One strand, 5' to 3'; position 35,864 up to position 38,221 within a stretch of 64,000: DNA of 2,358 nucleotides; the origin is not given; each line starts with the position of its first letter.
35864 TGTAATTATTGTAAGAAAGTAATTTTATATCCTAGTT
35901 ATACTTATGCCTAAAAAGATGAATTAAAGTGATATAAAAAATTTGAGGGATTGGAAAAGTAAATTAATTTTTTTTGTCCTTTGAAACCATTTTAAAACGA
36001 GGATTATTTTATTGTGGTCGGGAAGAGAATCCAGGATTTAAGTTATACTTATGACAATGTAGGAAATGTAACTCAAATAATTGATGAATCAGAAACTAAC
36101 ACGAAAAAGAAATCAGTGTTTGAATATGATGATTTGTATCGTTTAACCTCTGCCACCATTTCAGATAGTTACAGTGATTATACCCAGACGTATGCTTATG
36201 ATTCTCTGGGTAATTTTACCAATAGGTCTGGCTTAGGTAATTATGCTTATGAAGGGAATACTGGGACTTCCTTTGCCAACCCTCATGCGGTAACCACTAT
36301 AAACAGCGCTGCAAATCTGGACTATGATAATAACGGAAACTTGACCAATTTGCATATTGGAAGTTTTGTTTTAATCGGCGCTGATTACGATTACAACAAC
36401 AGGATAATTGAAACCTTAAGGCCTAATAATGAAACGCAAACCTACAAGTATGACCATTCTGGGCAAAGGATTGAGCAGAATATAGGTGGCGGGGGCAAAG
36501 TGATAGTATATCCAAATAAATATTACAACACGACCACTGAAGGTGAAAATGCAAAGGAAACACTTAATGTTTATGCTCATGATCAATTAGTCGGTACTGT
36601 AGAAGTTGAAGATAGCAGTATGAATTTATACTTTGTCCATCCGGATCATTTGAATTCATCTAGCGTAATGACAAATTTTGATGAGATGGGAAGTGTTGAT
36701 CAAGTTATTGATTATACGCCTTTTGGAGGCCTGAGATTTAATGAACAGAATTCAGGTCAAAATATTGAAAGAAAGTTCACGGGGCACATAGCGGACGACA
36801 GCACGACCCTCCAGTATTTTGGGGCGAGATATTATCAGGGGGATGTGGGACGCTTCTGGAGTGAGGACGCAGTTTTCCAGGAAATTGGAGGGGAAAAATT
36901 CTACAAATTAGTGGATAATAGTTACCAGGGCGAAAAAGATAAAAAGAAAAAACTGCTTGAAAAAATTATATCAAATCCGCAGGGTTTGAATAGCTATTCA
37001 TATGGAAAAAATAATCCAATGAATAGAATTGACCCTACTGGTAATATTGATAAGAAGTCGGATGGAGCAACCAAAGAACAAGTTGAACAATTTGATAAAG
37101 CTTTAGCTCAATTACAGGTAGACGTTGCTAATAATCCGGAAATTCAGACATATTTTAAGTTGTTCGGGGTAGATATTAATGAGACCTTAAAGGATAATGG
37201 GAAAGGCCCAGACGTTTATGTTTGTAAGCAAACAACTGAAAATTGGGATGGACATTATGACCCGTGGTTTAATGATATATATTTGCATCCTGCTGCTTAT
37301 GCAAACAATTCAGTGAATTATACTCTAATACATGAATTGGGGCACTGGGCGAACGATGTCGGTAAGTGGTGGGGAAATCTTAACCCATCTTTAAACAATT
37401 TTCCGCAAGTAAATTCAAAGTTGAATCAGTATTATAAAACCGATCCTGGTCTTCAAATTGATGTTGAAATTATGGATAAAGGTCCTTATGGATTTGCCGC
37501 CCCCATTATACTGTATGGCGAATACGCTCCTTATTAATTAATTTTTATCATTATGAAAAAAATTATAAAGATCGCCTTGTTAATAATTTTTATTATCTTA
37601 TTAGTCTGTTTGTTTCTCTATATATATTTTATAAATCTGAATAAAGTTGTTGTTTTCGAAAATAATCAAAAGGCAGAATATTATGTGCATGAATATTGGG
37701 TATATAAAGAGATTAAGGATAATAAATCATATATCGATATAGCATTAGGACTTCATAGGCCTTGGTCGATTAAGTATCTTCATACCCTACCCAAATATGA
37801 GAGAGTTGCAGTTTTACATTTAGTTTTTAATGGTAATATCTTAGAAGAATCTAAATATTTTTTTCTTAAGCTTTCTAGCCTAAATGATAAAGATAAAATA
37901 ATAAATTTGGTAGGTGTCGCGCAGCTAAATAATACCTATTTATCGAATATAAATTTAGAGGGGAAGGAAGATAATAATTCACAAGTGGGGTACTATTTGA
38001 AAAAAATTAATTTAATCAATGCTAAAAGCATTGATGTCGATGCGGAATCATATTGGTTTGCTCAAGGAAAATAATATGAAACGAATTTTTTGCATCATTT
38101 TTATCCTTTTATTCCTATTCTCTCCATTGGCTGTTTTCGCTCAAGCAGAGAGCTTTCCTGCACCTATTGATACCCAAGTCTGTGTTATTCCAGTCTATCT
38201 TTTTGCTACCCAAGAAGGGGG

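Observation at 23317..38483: RHS polymorphic-toxin locus with three orphan C-terminal-toxin/immunity cassettes and a fourth remnant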

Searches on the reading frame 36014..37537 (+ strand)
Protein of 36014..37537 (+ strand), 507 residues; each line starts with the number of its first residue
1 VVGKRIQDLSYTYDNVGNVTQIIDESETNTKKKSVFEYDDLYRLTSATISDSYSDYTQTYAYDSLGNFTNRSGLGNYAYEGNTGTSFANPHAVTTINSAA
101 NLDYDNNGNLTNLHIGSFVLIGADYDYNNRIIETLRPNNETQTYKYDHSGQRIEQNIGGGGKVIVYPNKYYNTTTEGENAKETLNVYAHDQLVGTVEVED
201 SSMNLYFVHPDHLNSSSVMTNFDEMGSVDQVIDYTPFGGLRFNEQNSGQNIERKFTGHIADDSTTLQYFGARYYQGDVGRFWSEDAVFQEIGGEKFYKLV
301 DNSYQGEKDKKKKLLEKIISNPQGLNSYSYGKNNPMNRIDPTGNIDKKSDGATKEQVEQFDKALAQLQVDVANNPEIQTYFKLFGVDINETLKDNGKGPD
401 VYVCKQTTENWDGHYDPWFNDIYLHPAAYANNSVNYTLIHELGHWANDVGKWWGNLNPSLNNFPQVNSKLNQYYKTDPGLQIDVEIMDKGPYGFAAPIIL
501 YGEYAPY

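Call 4: search_protein_families(library=pfam, proteins=[window:36014-37534:+], max_evalue=0.01)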
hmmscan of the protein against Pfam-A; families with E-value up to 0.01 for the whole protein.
window:36014-37534:+ (507 aa): 1 family
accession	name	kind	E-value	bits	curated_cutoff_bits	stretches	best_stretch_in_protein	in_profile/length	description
PF05593.20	RHS_repeat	-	1.6e-09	38.4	22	0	13-48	1-32/38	RHS Repeat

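Call 13: find_encoding_contigs(protein=window:36014-37537:+, flank=10000, max_places=10)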
Protein window:36014-37537:+ (507 aa): no gene with exactly this product is on record in the collection.

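Call 16: find_homologous_proteins(query=window:36014-37534:+, max_evalue=0.00001)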
Query window:36014-37534:+ (507 aa): 235 proteins with E <= 0.00001 among 5923 candidates; the best 120 are listed.
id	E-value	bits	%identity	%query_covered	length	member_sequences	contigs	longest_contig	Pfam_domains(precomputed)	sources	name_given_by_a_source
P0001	0.0e+0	1167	100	100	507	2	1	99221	PF05593.20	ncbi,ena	ncbi:MAG: RHS repeat-associated core domain-containing protein [Patescibacteria group bacterium]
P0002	2.4e-182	626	66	84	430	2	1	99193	-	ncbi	ncbi:MAG: RHS repeat-associated core domain-containing protein [Patescibacteria group bacterium]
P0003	8.3e-139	482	68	68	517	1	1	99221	PF15607.12,PF05593.20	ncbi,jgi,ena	ncbi:MAG: RHS repeat-associated core domain-containing protein [Patescibacteria group bacterium]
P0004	1.3e-137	478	66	68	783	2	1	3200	PF02018.24,PF25788.3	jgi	-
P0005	5.0e-110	387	43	100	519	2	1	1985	PF25023.2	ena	-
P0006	5.4e-90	321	50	68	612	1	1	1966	PF05593.20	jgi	jgi:RHS repeat-associated protein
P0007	1.2e-86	310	52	68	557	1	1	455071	PF15649.13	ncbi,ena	-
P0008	5.3e-68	248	54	49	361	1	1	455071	-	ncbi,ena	-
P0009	1.3e-67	247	38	67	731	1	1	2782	PF00817.26,PF05593.20,PF25023.2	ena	-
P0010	1.9e-66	243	43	67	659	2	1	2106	PF25023.2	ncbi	ncbi:RHS repeat domain-containing protein, partial [Patescibacteria group bacterium]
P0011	2.2e-65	240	39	76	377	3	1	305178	-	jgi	-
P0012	5.3e-65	239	43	73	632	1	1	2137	PF25023.2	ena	-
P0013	2.3e-62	230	41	67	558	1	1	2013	PF05593.20,PF25023.2,PF22322.2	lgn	-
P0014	4.9e-62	229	47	55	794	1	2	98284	PF25788.3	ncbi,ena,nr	ncbi:hypothetical protein KAU19_00975 [Candidatus Parcubacteria bacterium]|nr:hypothetical protein [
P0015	9.1e-62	228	41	65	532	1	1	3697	-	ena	-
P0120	2.4e-26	111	34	51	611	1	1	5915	PF25023.2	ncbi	-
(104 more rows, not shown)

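Call 19: find_encoding_contigs(protein=P0001, flank=10000, max_places=6)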
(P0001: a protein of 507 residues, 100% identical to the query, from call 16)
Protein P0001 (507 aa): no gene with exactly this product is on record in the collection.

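Call 20: find_encoding_contigs(protein=P0007, flank=10000, max_places=4)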
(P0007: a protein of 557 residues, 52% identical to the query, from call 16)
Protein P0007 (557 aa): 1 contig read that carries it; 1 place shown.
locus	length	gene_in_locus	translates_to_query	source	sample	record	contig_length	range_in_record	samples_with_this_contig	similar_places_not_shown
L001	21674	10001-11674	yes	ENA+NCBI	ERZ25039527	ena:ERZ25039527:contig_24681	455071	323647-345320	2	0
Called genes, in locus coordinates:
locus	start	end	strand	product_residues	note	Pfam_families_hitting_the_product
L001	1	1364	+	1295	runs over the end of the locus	PF04997:RNA_pol_Rpb1_1, PF00623:RNA_pol_Rpb1_2, PF04983:RNA_pol_Rpb1_3, PF05000:RNA_pol_Rpb1_4, PF04998:RNA_pol_Rpb1_5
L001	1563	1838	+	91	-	-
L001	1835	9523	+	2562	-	PF03534:SpvB, PF13517:FG-GAP_3 (faint), PF05593:RHS_repeat (weak), PF14076:DUF4258 (weak)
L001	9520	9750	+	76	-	PF10049:DUF2283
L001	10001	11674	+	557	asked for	PF15649:Tox-REase-7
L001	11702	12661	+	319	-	-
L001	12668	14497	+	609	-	PF02018:CBM_4_9, PF25788:Ig_Rha78A_N (faint)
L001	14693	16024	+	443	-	-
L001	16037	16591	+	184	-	-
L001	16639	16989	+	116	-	-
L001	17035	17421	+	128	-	PF15571:Imm44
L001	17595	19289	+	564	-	PF25023:TEN_YD-shell, PF01464:SLT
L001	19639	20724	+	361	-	-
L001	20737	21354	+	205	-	PF07791:Imm11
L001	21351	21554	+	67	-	-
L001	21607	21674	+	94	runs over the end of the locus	-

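Call 31: search_protein_families(library=ncbifam, proteins=[window:36014-37534:+], max_evalue=0.01)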
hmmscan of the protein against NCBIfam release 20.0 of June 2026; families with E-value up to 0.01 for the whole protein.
window:36014-37534:+ (507 aa): 2 families
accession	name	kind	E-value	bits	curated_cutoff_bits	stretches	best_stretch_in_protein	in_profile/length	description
TIGR03696.1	Rhs_assc_core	domain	4.2e-13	49.6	32.5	2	234-303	1-66/76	RHS repeat-associated core domain-containing protein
TIGR01643.1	YD_repeat_2x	repeat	3.3e-07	30.6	15.8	1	125-163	1-39/42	YD repeat-containing protein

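Call 51: find_encoding_contigs(protein=P0003, flank=10000, max_places=6)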
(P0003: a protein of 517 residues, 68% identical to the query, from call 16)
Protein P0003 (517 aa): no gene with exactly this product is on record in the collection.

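Call 65: find_encoding_contigs(protein=P0011, flank=8000, max_places=3)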
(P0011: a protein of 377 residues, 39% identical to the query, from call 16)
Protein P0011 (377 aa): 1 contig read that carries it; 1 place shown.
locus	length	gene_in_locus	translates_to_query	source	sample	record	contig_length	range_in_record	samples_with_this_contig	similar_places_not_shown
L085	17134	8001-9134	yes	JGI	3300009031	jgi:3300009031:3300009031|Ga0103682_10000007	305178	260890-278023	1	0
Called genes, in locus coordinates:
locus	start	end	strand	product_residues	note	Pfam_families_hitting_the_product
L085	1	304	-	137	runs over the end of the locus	-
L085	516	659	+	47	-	-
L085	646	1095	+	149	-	-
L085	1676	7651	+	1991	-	PF03534:SpvB, PF01839:FG-GAP (faint), PF13517:FG-GAP_3 (weak), PF12256:TcdB_toxin_midN, PF25023:TEN_YD-shell (weak), PF05593:RHS_repeat (weak), PF25023:TEN_YD-shell, PF14449:PT-TG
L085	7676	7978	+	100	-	-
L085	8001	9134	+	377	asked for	-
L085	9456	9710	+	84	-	-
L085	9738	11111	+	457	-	PF05593:RHS_repeat (faint), PF25023:TEN_YD-shell, PF14449:PT-TG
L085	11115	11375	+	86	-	PF14206:Cys_rich_CPCC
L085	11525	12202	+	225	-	-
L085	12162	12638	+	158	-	-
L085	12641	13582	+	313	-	PF14022:DUF4238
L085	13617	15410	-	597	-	PF00009:GTP_EFTU, PF01926:MMR_HSR1 (weak), PF22042:EF-G_D2, PF03144:GTP_EFTU_D2, PF00679:EFG_C, PF21018:BipA_C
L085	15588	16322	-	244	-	PF00294:PfkB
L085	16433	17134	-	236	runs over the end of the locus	PF00583:Acetyltransf_1 (weak)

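Call 68: predict_structure(alignment_id=A2)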
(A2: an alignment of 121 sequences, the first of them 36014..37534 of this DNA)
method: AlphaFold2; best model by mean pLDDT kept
length: 507 residues; sequences in the alignment: 121
mean_pLDDT: 80.6   pTM: 0.67
mean pLDDT of the five models: 80.6, 80.5, 78.2, 78.1, 77.5
residues with pLDDT >= 90: 220; 70-90: 190; 50-70: 34; < 50: 63
segments of 3 or more residues with pLDDT < 50: 337-343, 453-457, 460-507
pLDDT, mean of each block of 10 residues (from residue 1): 81 87 94 95 94 94 91 94 88 92 95 87 94 88 94 92 95 96 92 95 95 91 90 94 93 95 92 91 87 82 81 84 80 48 61 82 81 80 74 62 69 73 82 82 72 47 45 40 33 39 30
secondary structure, 60 per line:
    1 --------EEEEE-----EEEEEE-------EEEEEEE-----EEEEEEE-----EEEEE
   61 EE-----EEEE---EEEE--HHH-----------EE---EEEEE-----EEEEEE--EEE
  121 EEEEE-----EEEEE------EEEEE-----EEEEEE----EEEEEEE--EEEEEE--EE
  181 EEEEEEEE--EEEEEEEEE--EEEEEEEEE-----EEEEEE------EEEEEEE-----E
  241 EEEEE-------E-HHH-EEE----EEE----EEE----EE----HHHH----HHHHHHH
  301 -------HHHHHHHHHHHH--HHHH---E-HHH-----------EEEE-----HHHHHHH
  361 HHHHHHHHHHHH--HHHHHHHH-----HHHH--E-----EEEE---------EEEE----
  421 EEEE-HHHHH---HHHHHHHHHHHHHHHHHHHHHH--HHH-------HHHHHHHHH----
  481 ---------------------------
elements in order: E9-13 E19-24 E32-38 E44-50 E56-62 E68-71 E75-78 E100-104 E110-115 E118-125 E131-135 E142-146 E152-157 E162-168 E171-176 E179-188 E191-199 E202-210 E216-221 E228-234 E240-245 E259-261 E266-268 E273-275 H286-289 H294-300 H308-319 H322-325 E345-348 H354-372 H375-382 H388-391 E400-403 E413-416 E421-424 H426-430 H434-455 H468-476

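Call 72: fold_search(model_id=the predicted structure, library=pdb)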
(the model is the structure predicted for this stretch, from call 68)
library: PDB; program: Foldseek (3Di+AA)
matches with E <= 10: 385; with E <= 0.001: 45
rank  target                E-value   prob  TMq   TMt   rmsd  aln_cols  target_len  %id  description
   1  8uxt                  2.5e-15  1.00  0.43  0.18   5.9       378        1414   16  Acinetobacter baumannii Tse15 Rhs effector, toxin cleavage mutant (D1369N, D1391N) (released 2024-10-09)
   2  6fb3_A                6.6e-15  1.00  0.51  0.15   3.6       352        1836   19  Teneurin 2 Partial Extracellular Domain (released 2018-03-28)
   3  9g2f_A                6.6e-15  1.00  0.41  0.14   6.4       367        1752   19  Mouse Teneurin2 dimer variant A1B1 (released 2026-01-21)
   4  9g2h_A                6.6e-15  1.00  0.38  0.16   7.1       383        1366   18  Mouse Teneurin2 dimer variant A1B0 (released 2026-01-21)
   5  4igl_D                7.3e-15  1.00  0.43  0.33   6.0       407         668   20  Structure of the RHS-repeat containing BC component of the secreted ABC toxin complex from Yersinia entomophaga (released 2013-08-07)
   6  6l7i_G                1.4e-14  1.00  0.48  0.37   4.9       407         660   21  Signal substraction of TcdB1-TccC2 and part of TcdA1 (released 2021-03-31)
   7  6ske_A                1.7e-14  1.00  0.51  0.15   3.6       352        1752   19  Teneurin 2 in complex with Latrophilin 2 Lec domain (released 2020-02-12)
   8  6sup                  1.9e-14  1.00  0.45  0.12   6.5       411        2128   21  Crystal Structure of TcdB2-TccC3-Cdc42 (released 2019-12-04)
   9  7q97_A                2.4e-14  1.00  0.47  0.24   5.0       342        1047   18  Structure of the bacterial type VI secretion system effector RhsA. (released 2021-12-22)
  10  9g41_A                2.5e-14  1.00  0.42  0.18   6.0       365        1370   18  Mouse Teneurin2 dimer variant A0B1 (released 2026-01-21)
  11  9ifo_A                2.8e-14  1.00  0.41  0.17   6.3       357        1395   19  Structure of Teneurin-Like Protein (TLP) (released 2026-03-11)
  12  4igl_B                3.6e-14  1.00  0.44  0.34   6.6       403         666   21  Structure of the RHS-repeat containing BC component of the secreted ABC toxin complex from Yersinia entomophaga (released 2013-08-07)
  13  9g42_A                4.0e-14  1.00  0.42  0.15   6.6       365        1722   18  Mouse Teneurin2 dimer variant A0B0 (released 2026-01-21)
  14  5kis_B                4.4e-14  1.00  0.45  0.34   6.4       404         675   19  YenB/RHS2 complex (released 2017-08-09)
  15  8r54_A                6.9e-14  1.00  0.41  0.13   6.5       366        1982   18  Mouse teneurin-3 non-compact subunit - A0B0 isoform (released 2024-05-08)
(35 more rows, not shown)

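Call 73: search_protein_families(library=pfam, proteins=[P0120], max_evalue=0.01)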
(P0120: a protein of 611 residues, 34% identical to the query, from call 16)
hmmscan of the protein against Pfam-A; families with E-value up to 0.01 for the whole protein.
P0120 (611 aa): 0 families

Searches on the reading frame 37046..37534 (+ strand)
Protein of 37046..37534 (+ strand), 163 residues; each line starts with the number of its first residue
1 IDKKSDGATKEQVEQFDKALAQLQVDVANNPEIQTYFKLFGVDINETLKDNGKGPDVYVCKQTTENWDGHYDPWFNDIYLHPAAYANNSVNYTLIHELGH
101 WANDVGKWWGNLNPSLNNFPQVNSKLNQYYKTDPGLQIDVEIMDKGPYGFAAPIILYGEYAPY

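Call 30: search_protein_families(library=pfam, proteins=[window:37046-37534:+], max_evalue=5)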
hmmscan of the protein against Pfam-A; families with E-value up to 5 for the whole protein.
window:37046-37534:+ (163 aa): 4 families
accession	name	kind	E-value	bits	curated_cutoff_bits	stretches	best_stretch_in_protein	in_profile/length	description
PF04298.18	Zn_peptidase_2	-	0.0068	16.4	27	1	27-102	23-99/218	Putative neutral zinc metallopeptidase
PF20573.4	DUF6782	-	0.042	13.6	27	1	60-100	60-100/241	Putative metallopeptidase family (DUF6782)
PF15639.11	Tox-MPTase3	-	0.11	13.1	25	1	52-104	48-110/131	Metallopeptidase toxin 3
PF05227.19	CHASE3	-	0.23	11.8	28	1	11-46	46-81/138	CHASE3 domain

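Call 35: search_solved_structures(query=window:37046-37534:+, max_evalue=1)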
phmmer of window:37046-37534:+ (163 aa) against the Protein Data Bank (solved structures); distinct sequences matched with E-value up to 1: 1.
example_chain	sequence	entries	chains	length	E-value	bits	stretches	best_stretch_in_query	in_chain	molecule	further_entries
9xqs_E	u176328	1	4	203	0.45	13.5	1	23-73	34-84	PHIKZ161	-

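Call 75: predict_structure(alignment_id=A3)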
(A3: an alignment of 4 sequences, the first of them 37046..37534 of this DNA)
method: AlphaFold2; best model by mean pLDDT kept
length: 163 residues; sequences in the alignment: 4
mean_pLDDT: 71.5   pTM: 0.70
mean pLDDT of the five models: 71.5, 70.2, 50.3, 45.5, 37.8
residues with pLDDT >= 90: 33; 70-90: 67; 50-70: 21; < 50: 42
segments of 3 or more residues with pLDDT < 50: 110-119, 121-123, 125-127, 129-131, 133-149, 158-163
pLDDT, mean of each block of 10 residues (from residue 1): 90 94 89 78 88 86 72 87 85 85 70 47 49 42 43 51 42
secondary structure, 60 per line:
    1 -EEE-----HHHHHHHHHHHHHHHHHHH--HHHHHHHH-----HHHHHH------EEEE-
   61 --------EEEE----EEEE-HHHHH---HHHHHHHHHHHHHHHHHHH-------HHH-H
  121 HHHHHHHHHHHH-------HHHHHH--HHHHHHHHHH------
elements in order: E2-4 H10-28 H31-38 H44-49 E56-59 E69-72 E77-80 H82-86 H90-108 H120-132 H140-145 H148-157

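Call 78: fold_search(model_id=the predicted structure, library=pdb)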
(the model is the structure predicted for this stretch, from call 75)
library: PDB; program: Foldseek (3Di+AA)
matches with E <= 10: 69; with E <= 0.001: 0
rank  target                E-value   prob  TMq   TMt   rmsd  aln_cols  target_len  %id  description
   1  1g12                  9.5e-02  0.93  0.42  0.41   5.2       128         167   16  ZINC PEPTIDASE FROM GRIFOLA FRONDOSA (released 2001-03-14)
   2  4jix_A                1.9e-01  0.35  0.29  0.39   9.9       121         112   13  Crystal structure of the metallopeptidase zymogen of Methanocaldococcus jannaschii jannalysin (released 2013-06-12)
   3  1eb6                  2.1e-01  0.92  0.44  0.40   5.3       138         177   13  Deuterolysin from Aspergillus oryzae (released 2001-11-23)
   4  8sln_A                2.1e-01  0.35  0.26  0.18   9.7        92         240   15  Crystal structure of Deinococcus geothermalis PprI complexed with ssDNA (released 2024-03-13)
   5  6zxk_J                2.3e-01  0.30  0.28  0.09   7.7       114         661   18  Fully-loaded anthrax lethal toxin in its heptameric pre-pore state and PA7LF(2+1B) arrangement (released 2020-09-02)
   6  3dti                  2.6e-01  0.20  0.26  0.18  12.2       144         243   14  Crystal structure of the IRRE protein, a central regulator of DNA damage repair in deinococcaceae (released 2009-02-10)
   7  6zxj_I                3.1e-01  0.23  0.30  0.09   8.8       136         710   16  Fully-loaded anthrax lethal toxin in its heptameric pre-pore state, in which the third lethal factor is masked out (PA (released 2020-09-02)
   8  3dte                  4.0e-01  0.14  0.25  0.18  12.2       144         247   14  Crystal structure of the IRRE protein, a central regulator of DNA damage repair in deinococcaceae (released 2009-02-10)
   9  4qhi_C                4.8e-01  0.18  0.28  0.39   8.1       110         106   13  Crystal structure of Methanocaldococcus jannaschii selecase mutant R36W (released 2014-07-16)
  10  8y4z_MODEL_1_A        5.1e-01  0.28  0.32  0.41   4.8       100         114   15  Monomeric HERC5 HECT c-lobe structure in solution (released 2024-02-14)
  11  3c37_B                6.1e-01  0.15  0.23  0.18  12.4       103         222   17  X-ray structure of the putative Zn-dependent peptidase Q74D82 at the resolution 1.7 A. Northeast Structural Genomics C (released 2008-02-12)
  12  4qhi_D                6.1e-01  0.13  0.26  0.36   8.9       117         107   17  Crystal structure of Methanocaldococcus jannaschii selecase mutant R36W (released 2014-07-16)
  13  4qhi_A                6.5e-01  0.21  0.30  0.41   6.5       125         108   14  Crystal structure of Methanocaldococcus jannaschii selecase mutant R36W (released 2014-07-16)
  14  9n47_A                7.3e-01  0.21  0.27  0.21   6.7       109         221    7  Cryo-EM structure of Candida albicans pH regulated antigen 1 (Pra1) protein in the absence of Zn2+ (released 2025-12-10)
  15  4qhi_B                7.3e-01  0.12  0.26  0.36   9.0       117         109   14  Crystal structure of Methanocaldococcus jannaschii selecase mutant R36W (released 2014-07-16)
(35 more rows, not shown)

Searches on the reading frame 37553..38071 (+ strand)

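Call 4: search_protein_families(library=pfam, proteins=[window:37553-38071:+], max_evalue=0.01)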
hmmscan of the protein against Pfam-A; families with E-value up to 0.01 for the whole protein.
window:37553-38071:+ (173 aa): 0 families

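Call 30: search_protein_families(library=pfam, proteins=[window:37553-38071:+], max_evalue=5)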
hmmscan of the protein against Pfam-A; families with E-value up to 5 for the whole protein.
window:37553-38071:+ (173 aa): 2 families
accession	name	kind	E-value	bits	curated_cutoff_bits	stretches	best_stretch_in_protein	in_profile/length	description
PF11346.13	DUF3149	-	1.1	9.3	23.2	1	8-27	13-32/40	Protein of unknown function (DUF3149)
PF05434.16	Tmemb_9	-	1.9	8.8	28.6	1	3-47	48-91/145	TMEM9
